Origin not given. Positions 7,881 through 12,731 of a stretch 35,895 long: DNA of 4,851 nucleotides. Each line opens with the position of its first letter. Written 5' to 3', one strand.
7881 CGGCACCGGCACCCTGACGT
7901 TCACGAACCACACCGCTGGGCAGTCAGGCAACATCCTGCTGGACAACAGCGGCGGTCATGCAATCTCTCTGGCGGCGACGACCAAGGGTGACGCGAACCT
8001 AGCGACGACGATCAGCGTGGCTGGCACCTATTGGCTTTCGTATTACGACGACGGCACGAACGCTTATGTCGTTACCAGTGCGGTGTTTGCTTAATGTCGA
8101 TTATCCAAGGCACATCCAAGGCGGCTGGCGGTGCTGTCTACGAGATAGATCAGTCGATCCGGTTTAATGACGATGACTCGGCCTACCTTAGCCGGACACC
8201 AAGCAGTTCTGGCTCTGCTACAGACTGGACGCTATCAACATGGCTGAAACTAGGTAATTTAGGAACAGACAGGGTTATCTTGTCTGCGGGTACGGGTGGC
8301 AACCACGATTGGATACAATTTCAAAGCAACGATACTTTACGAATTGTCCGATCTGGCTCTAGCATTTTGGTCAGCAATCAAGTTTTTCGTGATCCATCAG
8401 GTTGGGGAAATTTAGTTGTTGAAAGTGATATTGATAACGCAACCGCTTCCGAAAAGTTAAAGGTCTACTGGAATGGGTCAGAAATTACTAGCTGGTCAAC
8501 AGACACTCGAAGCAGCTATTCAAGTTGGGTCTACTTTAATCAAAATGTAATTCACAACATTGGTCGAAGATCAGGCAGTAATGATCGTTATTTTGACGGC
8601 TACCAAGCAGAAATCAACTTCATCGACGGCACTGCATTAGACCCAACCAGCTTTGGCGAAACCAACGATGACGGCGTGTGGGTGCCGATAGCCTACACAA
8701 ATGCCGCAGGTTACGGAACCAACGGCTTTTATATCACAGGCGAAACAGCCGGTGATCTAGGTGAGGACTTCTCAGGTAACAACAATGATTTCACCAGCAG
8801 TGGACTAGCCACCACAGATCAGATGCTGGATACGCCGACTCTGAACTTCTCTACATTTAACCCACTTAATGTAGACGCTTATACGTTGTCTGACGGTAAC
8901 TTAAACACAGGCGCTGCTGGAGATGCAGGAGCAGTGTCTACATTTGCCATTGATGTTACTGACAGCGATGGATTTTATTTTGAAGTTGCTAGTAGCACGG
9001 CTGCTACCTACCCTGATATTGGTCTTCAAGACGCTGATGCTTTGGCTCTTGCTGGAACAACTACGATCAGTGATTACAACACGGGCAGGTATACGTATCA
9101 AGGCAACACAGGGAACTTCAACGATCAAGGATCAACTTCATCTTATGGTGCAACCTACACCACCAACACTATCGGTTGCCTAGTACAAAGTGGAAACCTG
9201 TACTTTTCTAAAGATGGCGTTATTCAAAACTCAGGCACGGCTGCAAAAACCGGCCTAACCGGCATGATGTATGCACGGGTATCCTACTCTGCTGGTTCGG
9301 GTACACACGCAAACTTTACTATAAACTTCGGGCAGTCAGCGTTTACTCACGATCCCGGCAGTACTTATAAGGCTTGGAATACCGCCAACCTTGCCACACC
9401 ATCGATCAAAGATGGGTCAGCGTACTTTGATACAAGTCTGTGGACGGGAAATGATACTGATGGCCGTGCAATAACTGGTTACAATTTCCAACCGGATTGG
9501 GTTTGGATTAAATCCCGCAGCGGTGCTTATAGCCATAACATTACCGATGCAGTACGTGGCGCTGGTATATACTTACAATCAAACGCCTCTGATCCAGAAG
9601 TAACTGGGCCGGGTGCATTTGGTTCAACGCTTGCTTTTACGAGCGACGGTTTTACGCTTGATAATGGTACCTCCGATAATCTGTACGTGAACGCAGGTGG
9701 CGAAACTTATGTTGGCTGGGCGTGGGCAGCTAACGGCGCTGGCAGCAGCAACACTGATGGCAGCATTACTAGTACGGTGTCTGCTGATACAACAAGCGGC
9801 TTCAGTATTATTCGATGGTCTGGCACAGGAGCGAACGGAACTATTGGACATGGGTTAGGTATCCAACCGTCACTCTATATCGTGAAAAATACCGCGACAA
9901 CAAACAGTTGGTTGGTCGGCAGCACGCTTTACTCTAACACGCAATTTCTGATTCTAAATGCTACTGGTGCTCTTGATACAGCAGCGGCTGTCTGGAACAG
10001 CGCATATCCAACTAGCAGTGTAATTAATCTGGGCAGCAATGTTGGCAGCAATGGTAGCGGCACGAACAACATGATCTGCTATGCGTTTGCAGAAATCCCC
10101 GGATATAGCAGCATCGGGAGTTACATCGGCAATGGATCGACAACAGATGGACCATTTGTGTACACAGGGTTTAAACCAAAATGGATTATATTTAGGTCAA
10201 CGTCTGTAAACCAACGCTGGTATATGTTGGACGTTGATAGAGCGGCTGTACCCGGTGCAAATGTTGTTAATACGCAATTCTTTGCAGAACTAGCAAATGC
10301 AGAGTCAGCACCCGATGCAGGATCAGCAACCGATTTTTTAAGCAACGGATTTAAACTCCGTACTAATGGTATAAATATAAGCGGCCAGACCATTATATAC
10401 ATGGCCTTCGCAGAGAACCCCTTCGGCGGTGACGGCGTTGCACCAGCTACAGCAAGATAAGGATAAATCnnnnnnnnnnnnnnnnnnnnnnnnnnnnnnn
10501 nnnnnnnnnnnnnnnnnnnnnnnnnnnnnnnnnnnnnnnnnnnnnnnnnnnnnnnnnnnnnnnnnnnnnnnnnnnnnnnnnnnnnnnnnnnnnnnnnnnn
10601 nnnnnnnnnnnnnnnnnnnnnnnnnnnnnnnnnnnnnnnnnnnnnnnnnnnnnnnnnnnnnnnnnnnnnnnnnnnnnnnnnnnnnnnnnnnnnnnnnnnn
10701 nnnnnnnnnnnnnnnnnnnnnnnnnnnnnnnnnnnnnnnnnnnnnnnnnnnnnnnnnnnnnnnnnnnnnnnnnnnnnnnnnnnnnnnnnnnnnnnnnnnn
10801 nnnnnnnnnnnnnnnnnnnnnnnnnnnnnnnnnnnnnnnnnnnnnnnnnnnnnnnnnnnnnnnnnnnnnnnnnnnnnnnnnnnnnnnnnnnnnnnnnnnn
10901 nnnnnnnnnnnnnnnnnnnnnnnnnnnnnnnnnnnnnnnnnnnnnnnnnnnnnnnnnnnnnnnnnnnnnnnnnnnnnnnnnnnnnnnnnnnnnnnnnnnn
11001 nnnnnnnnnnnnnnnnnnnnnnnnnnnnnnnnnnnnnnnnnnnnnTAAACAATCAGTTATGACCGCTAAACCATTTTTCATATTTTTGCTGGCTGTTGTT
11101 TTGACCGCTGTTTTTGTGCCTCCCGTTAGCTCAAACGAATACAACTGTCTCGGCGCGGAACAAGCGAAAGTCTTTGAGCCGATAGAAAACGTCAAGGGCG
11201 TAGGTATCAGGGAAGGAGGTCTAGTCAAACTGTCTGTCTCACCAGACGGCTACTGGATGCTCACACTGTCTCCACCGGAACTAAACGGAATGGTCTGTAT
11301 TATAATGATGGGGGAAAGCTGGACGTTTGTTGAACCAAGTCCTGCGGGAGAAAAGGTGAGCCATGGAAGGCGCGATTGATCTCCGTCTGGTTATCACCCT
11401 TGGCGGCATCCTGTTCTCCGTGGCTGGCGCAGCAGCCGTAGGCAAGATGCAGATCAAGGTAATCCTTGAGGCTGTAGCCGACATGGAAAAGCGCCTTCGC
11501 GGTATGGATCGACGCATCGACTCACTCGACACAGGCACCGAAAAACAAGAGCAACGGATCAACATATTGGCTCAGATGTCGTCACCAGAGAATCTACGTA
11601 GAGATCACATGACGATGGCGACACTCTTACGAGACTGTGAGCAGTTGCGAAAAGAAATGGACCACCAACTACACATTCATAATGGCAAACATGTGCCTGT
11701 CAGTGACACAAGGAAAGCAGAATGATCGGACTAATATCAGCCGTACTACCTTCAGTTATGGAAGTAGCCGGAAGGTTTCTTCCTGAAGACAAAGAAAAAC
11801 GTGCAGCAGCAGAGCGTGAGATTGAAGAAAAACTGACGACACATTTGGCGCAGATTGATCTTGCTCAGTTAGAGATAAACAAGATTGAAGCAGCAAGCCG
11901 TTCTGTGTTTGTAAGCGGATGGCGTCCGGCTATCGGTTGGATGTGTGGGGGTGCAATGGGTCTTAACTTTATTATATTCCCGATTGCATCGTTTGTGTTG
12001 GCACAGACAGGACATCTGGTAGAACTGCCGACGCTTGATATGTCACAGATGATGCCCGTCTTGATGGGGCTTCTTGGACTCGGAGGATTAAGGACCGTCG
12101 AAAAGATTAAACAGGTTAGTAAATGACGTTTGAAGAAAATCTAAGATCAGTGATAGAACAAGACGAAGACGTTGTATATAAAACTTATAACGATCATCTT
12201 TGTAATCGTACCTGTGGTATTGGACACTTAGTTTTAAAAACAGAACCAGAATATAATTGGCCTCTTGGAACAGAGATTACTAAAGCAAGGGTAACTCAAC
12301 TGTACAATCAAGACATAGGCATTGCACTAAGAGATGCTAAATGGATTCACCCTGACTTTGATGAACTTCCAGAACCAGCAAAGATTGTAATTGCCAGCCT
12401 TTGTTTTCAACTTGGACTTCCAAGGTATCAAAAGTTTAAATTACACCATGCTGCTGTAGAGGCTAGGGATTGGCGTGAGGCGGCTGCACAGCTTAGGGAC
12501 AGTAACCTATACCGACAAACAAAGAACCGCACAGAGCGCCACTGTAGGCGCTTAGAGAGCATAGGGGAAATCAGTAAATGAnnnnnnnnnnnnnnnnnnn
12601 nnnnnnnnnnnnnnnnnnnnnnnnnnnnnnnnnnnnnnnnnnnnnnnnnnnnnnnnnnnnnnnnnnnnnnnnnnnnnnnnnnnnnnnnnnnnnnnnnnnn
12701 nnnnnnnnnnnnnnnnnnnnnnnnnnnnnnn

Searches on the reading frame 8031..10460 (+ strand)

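Call 11: search_protein_families(library=phrogs, proteins=[window:8031-10460:+], max_evalue=0.001)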
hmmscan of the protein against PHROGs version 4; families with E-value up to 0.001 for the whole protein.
window:8031-10460:+ (809 aa): 3 families
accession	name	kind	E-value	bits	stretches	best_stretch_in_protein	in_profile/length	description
phrog_19943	-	head and packaging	2.6e-149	500.1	2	212-798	629-1221/1227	virion structural protein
phrog_24898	-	tail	3.2e-75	254.6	1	453-806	25-370/371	tail fiber protein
phrog_27411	-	unknown function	3.8e-51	175.5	1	49-443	3-411/439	-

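Call 12: search_protein_families(library=pfam, proteins=[window:8031-10460:+], max_evalue=0.01)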
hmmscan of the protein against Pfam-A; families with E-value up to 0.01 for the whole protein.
window:8031-10460:+ (809 aa): 2 families
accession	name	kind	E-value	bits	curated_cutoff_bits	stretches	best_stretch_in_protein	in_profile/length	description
PF24299.1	DUF7483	-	1.4e-105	353.5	27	1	462-797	2-330/330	Domain of unknown function (DUF7483)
PF13385.13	Laminin_G_3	-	9.4e-07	29.5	27.6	1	52-199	6-142/151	Concanavalin A-like lectin/glucanases superfamily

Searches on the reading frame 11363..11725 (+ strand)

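Call 79: search_protein_families(library=phrogs, proteins=[window:11363-11725:+], max_evalue=0.01)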
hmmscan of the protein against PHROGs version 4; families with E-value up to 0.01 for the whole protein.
window:11363-11725:+ (120 aa): 1 family
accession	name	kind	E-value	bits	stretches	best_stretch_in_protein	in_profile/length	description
phrog_5975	-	unknown function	0.0028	18.4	1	15-97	26-103/182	-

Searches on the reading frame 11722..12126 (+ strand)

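Call 79: search_protein_families(library=phrogs, proteins=[window:11722-12126:+], max_evalue=0.01)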
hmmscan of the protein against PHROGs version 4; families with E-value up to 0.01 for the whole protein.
window:11722-12126:+ (134 aa): 1 family
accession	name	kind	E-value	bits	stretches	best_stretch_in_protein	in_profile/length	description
phrog_3427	-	lysis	7.5e-29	101.5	1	2-134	5-140/141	holin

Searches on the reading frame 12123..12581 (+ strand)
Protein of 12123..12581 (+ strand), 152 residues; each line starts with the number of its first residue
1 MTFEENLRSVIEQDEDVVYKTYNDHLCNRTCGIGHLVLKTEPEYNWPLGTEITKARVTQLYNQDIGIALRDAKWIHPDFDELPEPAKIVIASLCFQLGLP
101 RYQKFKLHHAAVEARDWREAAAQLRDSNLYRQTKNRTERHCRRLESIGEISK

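Call 79: search_protein_families(library=phrogs, proteins=[window:12123-12581:+], max_evalue=0.01)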
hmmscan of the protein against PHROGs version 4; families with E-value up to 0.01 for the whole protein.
window:12123-12581:+ (152 aa): 5 families
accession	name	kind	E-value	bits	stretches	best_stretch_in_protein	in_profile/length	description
phrog_13211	-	tail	1.5e-17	63.9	1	19-146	762-885/887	baseplate hub subunit and tail lysozyme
phrog_7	-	lysis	2.7e-12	46.6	1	5-125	556-671/873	endolysin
phrog_430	-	tail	3.4e-09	36.7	1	8-147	168-293/868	baseplate hub subunit and tail lysozyme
phrog_2083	-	head and packaging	5e-05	23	1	29-145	785-900/908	internal virion lysozyme motif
phrog_33534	-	unknown function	5.8e-05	24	1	78-143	10-81/94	-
